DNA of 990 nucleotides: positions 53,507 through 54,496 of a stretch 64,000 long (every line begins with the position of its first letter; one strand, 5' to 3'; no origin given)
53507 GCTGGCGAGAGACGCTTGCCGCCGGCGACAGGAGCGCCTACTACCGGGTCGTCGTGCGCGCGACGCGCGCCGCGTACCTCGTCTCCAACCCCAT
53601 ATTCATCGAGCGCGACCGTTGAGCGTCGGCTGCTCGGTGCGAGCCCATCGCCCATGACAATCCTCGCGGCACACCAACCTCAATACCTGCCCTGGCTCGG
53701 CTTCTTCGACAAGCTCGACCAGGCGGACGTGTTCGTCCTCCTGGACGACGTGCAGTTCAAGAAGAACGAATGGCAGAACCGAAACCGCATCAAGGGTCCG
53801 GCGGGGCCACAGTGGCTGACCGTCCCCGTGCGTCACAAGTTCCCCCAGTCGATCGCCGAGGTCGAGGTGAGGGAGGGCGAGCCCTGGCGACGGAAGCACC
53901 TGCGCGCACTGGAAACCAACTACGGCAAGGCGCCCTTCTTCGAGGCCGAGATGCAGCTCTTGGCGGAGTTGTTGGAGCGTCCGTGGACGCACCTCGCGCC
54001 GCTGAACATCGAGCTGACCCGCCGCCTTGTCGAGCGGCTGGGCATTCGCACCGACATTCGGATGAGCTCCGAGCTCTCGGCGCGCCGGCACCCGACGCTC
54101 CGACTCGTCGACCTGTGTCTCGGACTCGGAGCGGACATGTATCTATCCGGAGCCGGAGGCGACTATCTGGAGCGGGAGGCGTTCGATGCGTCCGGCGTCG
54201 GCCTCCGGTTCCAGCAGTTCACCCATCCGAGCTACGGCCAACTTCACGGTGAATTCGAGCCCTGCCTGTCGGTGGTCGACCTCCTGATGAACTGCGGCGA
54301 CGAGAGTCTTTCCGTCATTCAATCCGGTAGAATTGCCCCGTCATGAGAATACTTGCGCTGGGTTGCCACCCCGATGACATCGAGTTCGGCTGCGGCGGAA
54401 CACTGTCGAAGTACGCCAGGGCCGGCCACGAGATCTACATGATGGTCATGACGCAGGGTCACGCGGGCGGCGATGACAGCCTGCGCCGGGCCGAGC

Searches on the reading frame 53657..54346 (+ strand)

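Call 71: search_protein_families(library=pfam, proteins=[window:53657-54346:+])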
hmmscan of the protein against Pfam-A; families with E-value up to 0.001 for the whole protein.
window:53657-54346:+ (229 aa): 1 family
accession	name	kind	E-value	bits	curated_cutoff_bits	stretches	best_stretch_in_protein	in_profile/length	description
PF08889.16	WbqC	-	3.4e-77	259.6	21.3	1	7-218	1-216/218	WbqC-like protein family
